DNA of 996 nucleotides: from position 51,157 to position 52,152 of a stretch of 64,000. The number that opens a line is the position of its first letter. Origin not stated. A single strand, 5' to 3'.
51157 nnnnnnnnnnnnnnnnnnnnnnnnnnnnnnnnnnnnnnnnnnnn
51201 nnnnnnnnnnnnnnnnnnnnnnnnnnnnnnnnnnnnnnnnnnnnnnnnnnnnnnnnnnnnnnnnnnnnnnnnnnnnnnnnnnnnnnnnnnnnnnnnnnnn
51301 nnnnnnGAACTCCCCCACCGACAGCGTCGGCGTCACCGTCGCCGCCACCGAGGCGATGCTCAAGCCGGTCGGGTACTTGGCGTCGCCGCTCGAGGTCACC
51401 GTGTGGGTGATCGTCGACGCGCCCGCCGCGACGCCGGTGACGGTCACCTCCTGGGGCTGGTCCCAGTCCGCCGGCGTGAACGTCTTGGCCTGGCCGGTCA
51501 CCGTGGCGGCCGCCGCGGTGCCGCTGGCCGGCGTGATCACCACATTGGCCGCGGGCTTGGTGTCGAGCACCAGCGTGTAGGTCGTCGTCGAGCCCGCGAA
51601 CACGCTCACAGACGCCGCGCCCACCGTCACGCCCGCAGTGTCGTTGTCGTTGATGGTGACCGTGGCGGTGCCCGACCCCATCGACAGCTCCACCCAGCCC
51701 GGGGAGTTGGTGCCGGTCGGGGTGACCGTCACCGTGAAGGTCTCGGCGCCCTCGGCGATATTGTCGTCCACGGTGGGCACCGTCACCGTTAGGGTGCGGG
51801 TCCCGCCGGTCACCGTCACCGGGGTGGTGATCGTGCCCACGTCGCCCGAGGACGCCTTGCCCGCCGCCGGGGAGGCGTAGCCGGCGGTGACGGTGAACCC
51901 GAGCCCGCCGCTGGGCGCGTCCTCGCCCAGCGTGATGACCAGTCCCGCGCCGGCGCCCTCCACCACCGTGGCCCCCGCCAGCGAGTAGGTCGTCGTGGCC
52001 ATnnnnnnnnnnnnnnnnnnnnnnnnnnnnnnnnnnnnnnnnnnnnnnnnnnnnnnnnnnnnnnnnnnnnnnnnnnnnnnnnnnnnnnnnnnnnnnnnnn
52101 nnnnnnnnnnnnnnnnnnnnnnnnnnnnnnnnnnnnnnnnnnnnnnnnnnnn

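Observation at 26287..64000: Giant (>12,557 aa) surface protein gene occupying 59% of the window and still open at the edge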

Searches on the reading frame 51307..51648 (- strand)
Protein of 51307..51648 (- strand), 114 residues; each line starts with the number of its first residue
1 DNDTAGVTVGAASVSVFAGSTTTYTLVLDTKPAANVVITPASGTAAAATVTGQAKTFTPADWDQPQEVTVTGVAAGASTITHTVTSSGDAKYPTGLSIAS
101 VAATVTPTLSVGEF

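Call 35: search_protein_families(library=pfam, proteins=[window:51307-51648:-], max_evalue=5)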
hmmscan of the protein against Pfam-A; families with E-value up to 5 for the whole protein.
window:51307-51648:- (114 aa): 1 family
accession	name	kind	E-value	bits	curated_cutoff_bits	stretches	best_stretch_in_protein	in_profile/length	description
PF02368.24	Big_2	-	4.7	7.7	22.8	1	5-91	3-75/79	Bacterial Ig-like domain (group 2)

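Call 86: predict_structure(alignment_id=A2)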
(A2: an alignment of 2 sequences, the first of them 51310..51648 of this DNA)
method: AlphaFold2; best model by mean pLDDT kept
length: 113 residues; sequences in the alignment: 2
mean_pLDDT: 81.4   pTM: 0.71
mean pLDDT of the five models: 81.4, 66.4, 50.2, 48.1, 31.4
residues with pLDDT >= 90: 22; 70-90: 72; 50-70: 14; < 50: 5
segments of 3 or more residues with pLDDT < 50: 1-4
pLDDT, mean of each block of 10 residues (from residue 1): 55 81 86 91 71 87 87 85 91 88 80 51
secondary structure, 60 per line:
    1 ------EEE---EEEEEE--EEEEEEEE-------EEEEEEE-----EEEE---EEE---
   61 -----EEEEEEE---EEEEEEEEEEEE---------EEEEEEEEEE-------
elements in order: E7-9 E13-18 E21-28 E36-42 E48-51 E55-57 E66-72 E76-87 E97-106

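Call 88: fold_search(model_id=the predicted structure, library=pdb)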
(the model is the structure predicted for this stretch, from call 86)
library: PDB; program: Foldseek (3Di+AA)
matches with E <= 10: 1995; with E <= 0.001: 11
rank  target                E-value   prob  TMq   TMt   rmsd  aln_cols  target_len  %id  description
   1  8jmw_A                1.2e-04  1.00  0.55  0.15   4.1       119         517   17  Fibril form of serine peptidase Vpr (released 2023-12-06)
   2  4uic                  2.0e-04  1.00  0.61  0.11   3.2       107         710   24  Crystal structure of the S-layer protein rSbsC(31-844) (released 2016-04-13)
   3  4uid_B                2.2e-04  1.00  0.62  0.41   3.9       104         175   24  Crystal structure of the S-layer protein SbsC domains 4 and 5 (released 2016-04-13)
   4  8dkw_P                2.5e-04  1.00  0.61  0.23   3.1       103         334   18  Cryo-EM structure of cystinosin N288K mutant in a cytosol-open state at pH5.0 (released 2022-09-21)
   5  8dke_P                2.7e-04  1.00  0.60  0.24   3.3       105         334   18  Cryo-EM structure of cystinosin in a cytosol-open state (released 2022-09-21)
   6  4uj6                  2.8e-04  1.00  0.63  0.11   3.1       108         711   23  Structure of surface layer protein SbsC, domains 1-6 (released 2016-04-27)
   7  4uid_A                3.0e-04  1.00  0.62  0.36   3.8       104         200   24  Crystal structure of the S-layer protein SbsC domains 4 and 5 (released 2016-04-13)
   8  1row_A                4.4e-04  1.00  0.62  0.65   4.4       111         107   15  Structure of SSP-19, an MSP-domain protein like family member in Caenorhabditis elegans (released 2003-12-23)
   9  5ftx                  4.9e-04  1.00  0.63  0.12   4.7       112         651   22  Structure of surface layer protein SbsC, domains 4-9 (released 2017-02-22)
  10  2l04_MODEL_1_A        5.8e-04  1.00  0.55  0.67   3.6       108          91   26  The Solution Structure of the C-terminal Ig-like Domain of the Bacteriophage Lambda Tail Tube Protein (released 2010-09-22)
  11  2co6_B                5.8e-04  1.00  0.60  0.36   5.8       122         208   16  Salmonella enterica SafA pilin in complex with the SafB chaperone (Type I) (released 2006-06-27)
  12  9ijj_h                1.1e-03  1.00  0.53  0.06   5.2       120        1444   10  In situ structure of the central apparatus in mouse sperm axoneme. (released 2025-06-04)
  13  4aq1_C                1.3e-03  1.00  0.65  0.14   4.2       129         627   12  Structure of the SbsB S-layer protein of Geobacillus stearothermophilus PV72p2 in complex with nanobody KB6 (released 2012-06-13)
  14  1p5u_A                1.3e-03  1.00  0.62  0.37   6.9       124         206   13  X-ray structure of the ternary Caf1M:Caf1:Caf1 chaperone:subunit:subunit complex (released 2003-06-24)
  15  8dyp_A                1.5e-03  1.00  0.55  0.22   3.7       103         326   20  Crystal structure of human cystine transporter cystinosin (released 2022-11-16)
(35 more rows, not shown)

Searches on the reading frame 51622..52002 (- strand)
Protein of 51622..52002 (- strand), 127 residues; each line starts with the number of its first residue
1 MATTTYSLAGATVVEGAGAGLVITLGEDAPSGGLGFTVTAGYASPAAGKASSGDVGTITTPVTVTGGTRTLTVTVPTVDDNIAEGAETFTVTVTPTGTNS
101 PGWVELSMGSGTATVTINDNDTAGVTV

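Call 35: search_protein_families(library=pfam, proteins=[window:51622-52002:-], max_evalue=5)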
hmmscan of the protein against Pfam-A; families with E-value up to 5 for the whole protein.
window:51622-52002:- (127 aa): 1 family
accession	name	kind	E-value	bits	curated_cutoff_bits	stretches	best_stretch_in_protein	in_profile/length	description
PF03160.20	Calx-beta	-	7.8e-06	26.3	27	1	66-121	67-119/119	Calx-beta domain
